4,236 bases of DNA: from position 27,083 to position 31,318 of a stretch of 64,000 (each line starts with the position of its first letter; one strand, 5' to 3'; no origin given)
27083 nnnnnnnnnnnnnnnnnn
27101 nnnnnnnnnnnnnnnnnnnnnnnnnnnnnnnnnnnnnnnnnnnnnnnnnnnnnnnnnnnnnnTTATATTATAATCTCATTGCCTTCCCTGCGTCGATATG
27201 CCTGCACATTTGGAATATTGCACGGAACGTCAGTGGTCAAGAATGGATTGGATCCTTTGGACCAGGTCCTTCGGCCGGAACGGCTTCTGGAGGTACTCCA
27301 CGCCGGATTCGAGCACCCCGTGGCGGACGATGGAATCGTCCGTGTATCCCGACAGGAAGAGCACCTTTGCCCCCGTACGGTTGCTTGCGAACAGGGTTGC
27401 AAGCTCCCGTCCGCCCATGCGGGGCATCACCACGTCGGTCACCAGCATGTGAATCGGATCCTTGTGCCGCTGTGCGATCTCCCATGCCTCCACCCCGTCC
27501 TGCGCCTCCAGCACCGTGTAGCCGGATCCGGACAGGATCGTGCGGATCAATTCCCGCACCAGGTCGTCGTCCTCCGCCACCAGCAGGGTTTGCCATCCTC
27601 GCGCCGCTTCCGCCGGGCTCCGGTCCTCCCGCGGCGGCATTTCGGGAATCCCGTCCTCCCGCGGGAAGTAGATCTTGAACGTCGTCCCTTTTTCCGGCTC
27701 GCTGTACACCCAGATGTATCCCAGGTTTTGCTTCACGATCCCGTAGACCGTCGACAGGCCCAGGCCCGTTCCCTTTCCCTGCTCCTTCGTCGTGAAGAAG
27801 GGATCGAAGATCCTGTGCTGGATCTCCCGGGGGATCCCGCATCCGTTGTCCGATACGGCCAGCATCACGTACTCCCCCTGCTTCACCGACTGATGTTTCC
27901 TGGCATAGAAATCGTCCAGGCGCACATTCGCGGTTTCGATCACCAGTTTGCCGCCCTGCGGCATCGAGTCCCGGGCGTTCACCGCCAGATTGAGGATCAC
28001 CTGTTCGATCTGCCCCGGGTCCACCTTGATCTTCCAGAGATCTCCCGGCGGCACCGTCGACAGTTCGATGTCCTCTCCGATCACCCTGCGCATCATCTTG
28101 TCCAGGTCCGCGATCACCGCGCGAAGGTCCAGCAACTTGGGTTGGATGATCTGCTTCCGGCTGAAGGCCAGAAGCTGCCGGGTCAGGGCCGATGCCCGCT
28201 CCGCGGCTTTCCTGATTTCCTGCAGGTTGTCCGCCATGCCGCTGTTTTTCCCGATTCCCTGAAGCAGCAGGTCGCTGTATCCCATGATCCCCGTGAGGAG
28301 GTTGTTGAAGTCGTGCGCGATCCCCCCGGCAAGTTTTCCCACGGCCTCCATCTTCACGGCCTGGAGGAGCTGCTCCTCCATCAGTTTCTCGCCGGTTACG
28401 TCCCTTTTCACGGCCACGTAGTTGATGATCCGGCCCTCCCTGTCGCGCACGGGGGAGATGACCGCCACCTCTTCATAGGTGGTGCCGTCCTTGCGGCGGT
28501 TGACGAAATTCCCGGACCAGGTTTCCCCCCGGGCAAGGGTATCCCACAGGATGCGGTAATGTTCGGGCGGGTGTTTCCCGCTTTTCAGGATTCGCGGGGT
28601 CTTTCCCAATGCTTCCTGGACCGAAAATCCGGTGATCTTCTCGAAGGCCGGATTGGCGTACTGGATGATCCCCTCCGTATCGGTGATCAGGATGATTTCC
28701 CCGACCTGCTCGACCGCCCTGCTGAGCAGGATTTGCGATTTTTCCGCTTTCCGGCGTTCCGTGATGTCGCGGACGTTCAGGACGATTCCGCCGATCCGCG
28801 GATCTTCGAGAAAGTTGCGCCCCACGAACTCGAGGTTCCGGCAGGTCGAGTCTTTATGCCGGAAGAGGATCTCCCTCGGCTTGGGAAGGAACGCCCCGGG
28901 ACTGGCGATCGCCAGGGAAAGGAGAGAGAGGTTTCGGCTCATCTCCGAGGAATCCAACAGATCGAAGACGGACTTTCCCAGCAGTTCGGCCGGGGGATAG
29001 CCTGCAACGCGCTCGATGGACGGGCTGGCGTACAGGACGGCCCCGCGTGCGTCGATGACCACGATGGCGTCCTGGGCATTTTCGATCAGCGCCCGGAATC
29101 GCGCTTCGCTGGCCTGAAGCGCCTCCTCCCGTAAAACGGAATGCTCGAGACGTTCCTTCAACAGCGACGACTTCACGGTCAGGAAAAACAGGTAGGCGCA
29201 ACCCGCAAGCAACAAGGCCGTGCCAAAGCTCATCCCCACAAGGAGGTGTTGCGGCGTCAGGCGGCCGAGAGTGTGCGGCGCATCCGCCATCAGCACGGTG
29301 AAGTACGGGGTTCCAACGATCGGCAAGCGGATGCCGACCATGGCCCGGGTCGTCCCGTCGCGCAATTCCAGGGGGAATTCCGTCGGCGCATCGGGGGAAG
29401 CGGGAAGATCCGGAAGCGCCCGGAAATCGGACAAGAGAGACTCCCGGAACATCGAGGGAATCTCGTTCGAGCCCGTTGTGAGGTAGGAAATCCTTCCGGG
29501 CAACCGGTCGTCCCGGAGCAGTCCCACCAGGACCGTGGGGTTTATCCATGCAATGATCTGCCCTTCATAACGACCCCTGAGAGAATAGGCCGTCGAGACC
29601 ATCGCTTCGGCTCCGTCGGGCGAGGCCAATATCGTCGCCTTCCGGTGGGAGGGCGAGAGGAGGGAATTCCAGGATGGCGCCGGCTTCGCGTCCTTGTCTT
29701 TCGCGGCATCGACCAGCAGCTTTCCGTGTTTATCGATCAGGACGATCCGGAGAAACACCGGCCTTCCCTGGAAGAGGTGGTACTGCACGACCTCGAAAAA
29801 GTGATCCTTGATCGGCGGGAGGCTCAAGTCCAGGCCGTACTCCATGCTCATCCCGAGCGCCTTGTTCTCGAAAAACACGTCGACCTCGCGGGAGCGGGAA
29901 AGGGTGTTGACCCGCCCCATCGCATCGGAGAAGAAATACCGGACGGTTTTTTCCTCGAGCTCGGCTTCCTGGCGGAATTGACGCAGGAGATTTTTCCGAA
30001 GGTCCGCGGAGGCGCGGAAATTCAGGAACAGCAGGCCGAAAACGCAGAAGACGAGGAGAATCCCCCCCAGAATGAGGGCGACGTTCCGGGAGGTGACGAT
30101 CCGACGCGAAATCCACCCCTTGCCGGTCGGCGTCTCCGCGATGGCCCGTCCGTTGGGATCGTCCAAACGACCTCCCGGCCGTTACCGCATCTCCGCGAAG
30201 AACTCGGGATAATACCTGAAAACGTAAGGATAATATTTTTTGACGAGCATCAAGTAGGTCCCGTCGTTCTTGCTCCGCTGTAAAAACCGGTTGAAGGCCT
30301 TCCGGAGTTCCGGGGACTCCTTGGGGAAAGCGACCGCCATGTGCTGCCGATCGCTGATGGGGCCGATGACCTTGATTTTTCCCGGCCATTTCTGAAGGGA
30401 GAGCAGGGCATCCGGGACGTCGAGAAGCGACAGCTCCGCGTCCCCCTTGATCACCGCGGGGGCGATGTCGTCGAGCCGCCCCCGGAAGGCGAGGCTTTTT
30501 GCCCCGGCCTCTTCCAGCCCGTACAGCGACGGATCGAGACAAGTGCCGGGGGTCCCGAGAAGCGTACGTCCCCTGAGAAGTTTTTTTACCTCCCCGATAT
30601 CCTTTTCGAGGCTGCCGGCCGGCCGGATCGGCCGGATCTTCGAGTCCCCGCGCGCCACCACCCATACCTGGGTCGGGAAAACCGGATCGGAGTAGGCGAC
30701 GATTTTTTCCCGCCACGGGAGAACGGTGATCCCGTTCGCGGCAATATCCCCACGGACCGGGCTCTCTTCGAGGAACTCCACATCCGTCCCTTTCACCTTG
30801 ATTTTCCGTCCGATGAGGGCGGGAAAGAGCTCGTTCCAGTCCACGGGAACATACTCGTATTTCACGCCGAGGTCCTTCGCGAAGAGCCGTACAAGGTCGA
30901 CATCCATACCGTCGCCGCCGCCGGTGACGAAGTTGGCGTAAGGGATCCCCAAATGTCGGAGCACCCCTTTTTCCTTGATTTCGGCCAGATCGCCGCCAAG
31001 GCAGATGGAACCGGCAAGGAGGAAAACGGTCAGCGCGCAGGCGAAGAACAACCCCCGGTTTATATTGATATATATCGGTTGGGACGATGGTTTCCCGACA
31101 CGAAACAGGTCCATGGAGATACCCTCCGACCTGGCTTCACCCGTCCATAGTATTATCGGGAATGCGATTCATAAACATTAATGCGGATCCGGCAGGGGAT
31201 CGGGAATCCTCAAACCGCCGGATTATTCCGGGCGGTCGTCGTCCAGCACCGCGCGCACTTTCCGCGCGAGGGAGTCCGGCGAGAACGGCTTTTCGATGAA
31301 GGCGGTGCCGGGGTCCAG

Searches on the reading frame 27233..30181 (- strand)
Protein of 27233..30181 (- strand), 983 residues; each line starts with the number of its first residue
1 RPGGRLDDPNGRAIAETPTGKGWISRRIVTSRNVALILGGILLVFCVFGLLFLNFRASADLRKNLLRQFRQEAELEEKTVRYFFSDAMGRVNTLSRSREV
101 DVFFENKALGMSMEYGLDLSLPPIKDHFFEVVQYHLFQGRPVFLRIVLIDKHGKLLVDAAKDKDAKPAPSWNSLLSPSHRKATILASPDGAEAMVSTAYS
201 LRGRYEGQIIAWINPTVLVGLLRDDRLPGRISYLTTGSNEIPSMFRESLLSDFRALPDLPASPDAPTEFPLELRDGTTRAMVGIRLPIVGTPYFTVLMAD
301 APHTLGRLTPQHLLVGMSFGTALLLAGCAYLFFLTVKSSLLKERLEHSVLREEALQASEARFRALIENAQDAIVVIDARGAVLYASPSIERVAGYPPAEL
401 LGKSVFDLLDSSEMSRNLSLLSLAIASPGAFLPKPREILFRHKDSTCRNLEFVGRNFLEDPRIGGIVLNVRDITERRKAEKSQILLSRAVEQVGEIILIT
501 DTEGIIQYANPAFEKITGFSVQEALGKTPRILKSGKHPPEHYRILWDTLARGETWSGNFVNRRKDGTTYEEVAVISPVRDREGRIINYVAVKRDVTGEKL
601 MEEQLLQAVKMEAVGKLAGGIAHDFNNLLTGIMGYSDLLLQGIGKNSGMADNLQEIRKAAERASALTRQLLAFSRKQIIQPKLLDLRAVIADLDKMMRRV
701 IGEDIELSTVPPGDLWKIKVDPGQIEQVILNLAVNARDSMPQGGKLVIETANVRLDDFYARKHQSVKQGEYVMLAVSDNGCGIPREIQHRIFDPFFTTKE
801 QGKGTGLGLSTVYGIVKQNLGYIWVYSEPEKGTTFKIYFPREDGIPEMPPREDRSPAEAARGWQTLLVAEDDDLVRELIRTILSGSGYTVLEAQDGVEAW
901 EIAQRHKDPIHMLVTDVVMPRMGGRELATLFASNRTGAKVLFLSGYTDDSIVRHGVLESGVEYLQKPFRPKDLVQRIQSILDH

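Call 31: search_protein_families(library=pfam, proteins=[window:27233-30181:-], max_evalue=0.00001)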
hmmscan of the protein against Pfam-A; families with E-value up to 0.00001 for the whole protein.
window:27233-30181:- (983 aa): 8 families
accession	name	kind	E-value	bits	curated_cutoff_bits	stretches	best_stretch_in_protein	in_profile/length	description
PF00989.32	PAS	-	1e-32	112.9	22.6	2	486-595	3-113/113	PAS fold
PF13426.13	PAS_9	-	9.4e-29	100.2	27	2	495-596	2-102/103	PAS domain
PF02518.31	HATPase_c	-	3.9e-23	82.4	26.4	1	721-842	2-110/111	Histidine kinase-, DNA gyrase B-, and HSP90-like ATPase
PF08448.16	PAS_4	-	8.5e-22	77.9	23.1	2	490-598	1-108/110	PAS fold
PF00072.30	Response_reg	-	4.1e-20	72.5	30.2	1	867-978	2-111/111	Response regulator receiver domain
PF13188.13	PAS_8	-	1e-15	57.4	21.8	1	360-412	1-53/65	PAS domain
PF08447.18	PAS_3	-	6e-15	55.7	25.6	1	508-591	3-88/89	PAS fold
PF00512.31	HisKA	-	5.2e-11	42.9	26.9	1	615-677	3-64/66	His Kinase A (phospho-acceptor) domain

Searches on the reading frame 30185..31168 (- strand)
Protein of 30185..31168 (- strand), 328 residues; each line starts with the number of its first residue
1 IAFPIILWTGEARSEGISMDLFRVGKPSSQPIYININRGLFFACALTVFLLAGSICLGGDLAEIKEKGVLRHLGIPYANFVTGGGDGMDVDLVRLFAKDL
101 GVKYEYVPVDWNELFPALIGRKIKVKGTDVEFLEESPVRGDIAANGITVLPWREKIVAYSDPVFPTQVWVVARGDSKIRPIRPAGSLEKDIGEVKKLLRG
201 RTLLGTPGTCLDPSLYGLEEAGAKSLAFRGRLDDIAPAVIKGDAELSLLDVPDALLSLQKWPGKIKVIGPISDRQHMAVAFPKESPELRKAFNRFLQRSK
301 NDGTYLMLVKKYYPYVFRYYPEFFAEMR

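Call 31: search_protein_families(library=pfam, proteins=[window:30185-31168:-], max_evalue=0.00001)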
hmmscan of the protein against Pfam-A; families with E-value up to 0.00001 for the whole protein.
window:30185-31168:- (328 aa): 1 family
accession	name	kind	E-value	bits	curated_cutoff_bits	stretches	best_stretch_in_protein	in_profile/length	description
PF00497.25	SBP_bac_3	-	9.4e-23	80.9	26.4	2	140-313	59-130/132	Bacterial extracellular solute-binding proteins, family 3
